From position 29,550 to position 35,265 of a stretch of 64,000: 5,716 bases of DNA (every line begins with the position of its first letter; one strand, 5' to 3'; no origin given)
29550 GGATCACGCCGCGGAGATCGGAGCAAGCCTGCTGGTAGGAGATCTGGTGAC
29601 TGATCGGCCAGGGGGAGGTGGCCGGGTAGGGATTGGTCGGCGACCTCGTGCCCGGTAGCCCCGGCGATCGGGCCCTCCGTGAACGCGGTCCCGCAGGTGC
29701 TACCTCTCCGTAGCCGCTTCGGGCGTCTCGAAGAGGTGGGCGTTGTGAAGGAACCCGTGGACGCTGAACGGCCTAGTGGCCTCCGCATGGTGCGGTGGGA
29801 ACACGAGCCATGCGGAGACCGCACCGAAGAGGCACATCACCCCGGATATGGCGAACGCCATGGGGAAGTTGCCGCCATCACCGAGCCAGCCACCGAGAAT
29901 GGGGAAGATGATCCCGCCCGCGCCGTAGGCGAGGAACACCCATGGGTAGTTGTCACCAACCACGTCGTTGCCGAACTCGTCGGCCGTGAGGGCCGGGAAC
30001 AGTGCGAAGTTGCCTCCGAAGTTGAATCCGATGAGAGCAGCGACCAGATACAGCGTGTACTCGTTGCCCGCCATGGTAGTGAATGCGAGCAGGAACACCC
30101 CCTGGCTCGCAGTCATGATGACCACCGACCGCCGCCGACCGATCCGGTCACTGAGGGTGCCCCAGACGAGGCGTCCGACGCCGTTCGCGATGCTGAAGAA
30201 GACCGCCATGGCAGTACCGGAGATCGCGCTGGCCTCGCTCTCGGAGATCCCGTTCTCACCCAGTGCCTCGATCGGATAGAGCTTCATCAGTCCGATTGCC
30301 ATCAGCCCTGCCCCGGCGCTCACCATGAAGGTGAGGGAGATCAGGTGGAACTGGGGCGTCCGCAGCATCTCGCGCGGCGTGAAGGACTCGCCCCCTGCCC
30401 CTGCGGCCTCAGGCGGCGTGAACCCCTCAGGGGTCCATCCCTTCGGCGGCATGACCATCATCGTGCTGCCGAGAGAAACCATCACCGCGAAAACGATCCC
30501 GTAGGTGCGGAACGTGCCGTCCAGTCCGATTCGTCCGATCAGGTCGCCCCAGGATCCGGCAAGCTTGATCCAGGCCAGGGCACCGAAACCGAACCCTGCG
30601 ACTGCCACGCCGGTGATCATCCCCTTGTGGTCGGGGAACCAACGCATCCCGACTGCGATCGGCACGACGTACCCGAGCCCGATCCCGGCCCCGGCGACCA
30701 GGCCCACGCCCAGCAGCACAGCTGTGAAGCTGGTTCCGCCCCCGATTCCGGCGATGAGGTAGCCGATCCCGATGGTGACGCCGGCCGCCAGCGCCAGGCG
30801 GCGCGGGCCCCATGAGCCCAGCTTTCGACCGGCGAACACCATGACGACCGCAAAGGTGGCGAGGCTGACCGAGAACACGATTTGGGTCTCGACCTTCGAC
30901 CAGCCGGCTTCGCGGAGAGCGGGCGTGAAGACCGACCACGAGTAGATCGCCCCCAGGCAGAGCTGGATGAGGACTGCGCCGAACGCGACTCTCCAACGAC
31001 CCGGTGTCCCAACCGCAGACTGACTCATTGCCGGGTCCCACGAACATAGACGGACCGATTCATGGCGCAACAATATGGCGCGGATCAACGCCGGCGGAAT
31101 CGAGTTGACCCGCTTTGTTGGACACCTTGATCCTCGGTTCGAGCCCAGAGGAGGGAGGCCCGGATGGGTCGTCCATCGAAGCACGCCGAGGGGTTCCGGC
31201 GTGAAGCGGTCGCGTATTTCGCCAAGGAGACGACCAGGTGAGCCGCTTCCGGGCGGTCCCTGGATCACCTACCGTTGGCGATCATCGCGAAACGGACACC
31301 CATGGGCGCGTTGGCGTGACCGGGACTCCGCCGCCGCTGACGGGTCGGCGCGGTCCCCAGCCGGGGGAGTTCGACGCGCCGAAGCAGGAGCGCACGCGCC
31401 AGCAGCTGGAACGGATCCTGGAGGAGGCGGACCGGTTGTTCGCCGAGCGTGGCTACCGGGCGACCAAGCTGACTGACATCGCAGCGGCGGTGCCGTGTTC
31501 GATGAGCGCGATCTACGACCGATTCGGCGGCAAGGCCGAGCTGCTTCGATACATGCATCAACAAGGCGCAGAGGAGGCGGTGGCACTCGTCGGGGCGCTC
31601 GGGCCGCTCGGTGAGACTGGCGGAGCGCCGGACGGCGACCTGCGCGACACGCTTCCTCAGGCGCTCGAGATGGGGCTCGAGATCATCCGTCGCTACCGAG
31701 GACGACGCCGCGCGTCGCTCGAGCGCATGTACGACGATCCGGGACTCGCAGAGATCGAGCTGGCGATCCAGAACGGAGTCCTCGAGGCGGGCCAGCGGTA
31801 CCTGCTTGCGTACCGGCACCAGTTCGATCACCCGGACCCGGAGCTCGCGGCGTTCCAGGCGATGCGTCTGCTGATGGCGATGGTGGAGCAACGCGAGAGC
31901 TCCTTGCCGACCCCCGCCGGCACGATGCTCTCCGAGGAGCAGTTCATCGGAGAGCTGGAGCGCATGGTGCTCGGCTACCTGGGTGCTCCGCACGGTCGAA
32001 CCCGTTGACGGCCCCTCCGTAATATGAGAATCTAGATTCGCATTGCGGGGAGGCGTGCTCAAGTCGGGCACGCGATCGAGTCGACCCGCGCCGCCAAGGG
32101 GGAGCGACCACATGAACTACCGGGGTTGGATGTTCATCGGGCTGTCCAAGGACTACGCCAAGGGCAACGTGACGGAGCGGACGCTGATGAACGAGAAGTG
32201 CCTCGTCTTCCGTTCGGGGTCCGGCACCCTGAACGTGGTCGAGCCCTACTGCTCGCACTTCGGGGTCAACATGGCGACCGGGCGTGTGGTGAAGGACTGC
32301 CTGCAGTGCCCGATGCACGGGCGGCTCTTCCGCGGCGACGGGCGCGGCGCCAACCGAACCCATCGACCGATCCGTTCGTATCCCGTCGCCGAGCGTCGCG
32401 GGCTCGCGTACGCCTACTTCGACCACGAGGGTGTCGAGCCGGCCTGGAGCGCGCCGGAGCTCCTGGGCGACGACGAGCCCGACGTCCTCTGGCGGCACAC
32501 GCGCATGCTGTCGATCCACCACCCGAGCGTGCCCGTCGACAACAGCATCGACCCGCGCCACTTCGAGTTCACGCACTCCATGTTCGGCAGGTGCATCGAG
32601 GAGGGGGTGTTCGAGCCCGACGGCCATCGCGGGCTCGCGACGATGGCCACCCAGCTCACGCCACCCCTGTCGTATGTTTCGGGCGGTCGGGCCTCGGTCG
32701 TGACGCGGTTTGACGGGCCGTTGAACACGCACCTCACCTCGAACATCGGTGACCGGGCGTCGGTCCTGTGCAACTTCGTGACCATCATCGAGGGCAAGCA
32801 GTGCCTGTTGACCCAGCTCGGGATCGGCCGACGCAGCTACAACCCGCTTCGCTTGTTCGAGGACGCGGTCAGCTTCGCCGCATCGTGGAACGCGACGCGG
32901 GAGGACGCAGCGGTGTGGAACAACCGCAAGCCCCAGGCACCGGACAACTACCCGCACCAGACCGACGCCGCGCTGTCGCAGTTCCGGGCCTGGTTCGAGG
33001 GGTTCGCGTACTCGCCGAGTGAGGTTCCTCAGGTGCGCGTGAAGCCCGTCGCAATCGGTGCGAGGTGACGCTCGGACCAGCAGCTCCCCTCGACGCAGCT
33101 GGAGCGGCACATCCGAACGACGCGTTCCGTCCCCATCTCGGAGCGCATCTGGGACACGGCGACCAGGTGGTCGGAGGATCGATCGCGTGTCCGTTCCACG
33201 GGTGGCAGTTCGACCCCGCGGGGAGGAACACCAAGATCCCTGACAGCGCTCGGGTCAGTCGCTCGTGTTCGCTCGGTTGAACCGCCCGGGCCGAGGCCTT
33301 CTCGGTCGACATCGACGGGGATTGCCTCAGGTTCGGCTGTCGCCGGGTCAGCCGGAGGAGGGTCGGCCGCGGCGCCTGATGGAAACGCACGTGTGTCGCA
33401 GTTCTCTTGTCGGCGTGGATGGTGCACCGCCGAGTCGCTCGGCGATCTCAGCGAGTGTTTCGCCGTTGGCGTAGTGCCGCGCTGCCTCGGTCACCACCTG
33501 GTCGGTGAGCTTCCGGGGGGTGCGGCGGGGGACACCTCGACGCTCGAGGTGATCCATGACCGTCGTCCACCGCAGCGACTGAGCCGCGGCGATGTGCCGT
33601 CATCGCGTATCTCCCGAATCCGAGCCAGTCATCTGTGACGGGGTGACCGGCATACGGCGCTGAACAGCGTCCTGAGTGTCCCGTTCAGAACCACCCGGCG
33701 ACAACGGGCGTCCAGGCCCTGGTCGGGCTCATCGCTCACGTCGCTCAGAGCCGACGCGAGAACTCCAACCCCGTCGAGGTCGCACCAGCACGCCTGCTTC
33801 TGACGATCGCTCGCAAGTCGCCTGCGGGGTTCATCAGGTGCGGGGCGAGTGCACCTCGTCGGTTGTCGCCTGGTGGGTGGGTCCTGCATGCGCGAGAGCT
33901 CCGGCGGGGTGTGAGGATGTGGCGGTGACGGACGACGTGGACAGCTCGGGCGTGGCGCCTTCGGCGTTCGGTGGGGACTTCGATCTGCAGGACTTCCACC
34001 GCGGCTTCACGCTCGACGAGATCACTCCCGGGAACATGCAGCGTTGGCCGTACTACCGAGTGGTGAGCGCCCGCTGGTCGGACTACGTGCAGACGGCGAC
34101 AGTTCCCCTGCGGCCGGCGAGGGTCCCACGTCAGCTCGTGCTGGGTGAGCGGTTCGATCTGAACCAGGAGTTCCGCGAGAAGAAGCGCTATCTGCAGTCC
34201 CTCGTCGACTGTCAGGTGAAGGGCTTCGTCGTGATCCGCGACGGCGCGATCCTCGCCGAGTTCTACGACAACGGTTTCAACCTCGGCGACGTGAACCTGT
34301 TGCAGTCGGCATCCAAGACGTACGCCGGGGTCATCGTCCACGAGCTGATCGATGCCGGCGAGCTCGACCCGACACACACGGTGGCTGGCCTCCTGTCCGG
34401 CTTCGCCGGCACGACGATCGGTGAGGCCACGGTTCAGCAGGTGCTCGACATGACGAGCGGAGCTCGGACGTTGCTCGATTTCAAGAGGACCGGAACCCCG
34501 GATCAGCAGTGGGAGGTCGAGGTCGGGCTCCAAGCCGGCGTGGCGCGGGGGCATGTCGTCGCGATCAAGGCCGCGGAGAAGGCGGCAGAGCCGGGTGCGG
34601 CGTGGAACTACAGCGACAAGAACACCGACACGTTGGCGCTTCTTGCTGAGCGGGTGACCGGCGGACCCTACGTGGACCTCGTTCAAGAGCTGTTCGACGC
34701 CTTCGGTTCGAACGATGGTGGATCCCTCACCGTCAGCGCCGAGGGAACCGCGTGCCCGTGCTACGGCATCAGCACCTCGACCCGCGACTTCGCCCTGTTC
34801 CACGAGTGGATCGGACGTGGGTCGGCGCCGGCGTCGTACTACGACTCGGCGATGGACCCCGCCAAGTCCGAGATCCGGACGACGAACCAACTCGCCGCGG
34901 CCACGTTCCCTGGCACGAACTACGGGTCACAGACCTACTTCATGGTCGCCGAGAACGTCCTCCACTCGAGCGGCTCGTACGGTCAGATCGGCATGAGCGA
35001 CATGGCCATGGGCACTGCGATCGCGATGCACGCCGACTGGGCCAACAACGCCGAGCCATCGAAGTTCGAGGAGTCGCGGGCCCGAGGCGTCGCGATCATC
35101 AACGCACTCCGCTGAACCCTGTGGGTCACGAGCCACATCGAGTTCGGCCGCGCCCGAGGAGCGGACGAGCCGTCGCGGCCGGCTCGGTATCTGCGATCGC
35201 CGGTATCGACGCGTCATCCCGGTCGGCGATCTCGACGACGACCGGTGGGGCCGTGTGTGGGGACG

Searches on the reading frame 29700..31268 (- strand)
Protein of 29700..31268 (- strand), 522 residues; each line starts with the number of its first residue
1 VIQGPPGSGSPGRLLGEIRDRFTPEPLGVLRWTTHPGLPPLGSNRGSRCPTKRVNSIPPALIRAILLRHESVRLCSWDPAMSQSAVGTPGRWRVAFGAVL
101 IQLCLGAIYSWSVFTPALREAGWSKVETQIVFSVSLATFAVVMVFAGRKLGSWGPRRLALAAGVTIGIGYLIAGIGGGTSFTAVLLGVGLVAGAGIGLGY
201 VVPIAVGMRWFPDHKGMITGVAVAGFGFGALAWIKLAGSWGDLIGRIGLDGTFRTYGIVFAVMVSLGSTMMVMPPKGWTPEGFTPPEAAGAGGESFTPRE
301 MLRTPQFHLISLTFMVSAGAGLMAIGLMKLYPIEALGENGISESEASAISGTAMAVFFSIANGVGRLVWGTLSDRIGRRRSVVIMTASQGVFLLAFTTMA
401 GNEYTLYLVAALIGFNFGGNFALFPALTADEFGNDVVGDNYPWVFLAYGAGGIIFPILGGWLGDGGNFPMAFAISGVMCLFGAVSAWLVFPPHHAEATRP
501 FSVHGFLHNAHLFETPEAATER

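Call 61: search_protein_families(library=pfam, proteins=[window:29700-31268:-], max_evalue=0.0001)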
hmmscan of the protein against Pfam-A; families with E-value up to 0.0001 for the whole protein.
window:29700-31268:- (522 aa): 2 families
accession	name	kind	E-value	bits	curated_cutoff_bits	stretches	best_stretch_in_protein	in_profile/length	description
PF07690.21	MFS_1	-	6e-34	117.9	33.4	2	330-498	18-180/347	Major Facilitator Superfamily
PF13347.12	MFS_2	-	1.6e-08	33.9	27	1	251-430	169-341/427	MFS/sugar transport protein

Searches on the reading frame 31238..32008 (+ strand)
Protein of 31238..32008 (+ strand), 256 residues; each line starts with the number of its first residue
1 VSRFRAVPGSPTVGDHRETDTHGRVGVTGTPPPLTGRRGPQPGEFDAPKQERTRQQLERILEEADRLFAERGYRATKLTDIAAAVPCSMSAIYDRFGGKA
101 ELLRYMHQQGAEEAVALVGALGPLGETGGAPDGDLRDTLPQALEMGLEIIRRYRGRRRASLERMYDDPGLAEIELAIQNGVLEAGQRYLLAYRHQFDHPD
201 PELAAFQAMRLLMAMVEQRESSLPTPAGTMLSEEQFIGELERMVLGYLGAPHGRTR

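Call 61: search_protein_families(library=pfam, proteins=[window:31238-32008:+], max_evalue=0.0001)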
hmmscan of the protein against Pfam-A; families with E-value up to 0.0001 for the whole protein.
window:31238-32008:+ (256 aa): 2 families
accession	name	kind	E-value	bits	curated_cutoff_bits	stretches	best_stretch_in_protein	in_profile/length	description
PF00440.29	TetR_N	-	2.2e-12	47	24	1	60-105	1-46/47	Bacterial regulatory proteins, tetR family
PF17918.6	TetR_C_15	-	7.8e-05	23.7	26.8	1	135-248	2-108/108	Tetracyclin repressor-like, C-terminal domain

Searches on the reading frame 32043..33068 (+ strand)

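Call 61: search_protein_families(library=pfam, proteins=[window:32043-33068:+], max_evalue=0.0001)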
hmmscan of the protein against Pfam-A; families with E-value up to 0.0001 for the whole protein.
window:32043-33068:+ (341 aa): 2 families
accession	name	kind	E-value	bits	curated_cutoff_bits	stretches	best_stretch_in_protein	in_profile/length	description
PF00355.32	Rieske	-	2.1e-15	56.8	20.3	1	29-114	2-88/88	Rieske [2Fe-2S] domain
PF19298.5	KshA_C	-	3.7e-08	34.2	23.3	1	125-321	2-206/207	3-Ketosteroid 9alpha-hydroxylase C-terminal domain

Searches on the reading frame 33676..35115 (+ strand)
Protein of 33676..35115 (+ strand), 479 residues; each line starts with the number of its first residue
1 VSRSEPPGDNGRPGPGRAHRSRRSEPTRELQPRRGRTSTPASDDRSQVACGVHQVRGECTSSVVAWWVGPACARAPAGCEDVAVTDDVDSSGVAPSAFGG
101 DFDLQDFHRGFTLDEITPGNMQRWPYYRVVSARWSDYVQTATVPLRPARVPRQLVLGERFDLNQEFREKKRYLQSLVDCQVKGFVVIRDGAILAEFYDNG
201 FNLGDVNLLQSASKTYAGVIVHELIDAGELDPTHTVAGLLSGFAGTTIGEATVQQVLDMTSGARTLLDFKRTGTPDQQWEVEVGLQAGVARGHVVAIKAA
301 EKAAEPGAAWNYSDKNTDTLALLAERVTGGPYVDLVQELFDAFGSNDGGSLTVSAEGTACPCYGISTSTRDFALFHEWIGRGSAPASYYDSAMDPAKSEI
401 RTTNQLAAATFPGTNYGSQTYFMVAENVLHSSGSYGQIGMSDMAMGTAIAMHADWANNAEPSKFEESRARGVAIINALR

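Call 61: search_protein_families(library=pfam, proteins=[window:33676-35115:+], max_evalue=0.0001)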
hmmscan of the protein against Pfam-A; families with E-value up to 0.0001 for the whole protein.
window:33676-35115:+ (479 aa): 1 family
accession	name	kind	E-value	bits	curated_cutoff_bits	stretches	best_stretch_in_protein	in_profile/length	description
PF00144.29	Beta-lactamase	-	1.2e-17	64.6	27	1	209-461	52-316/329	Beta-lactamase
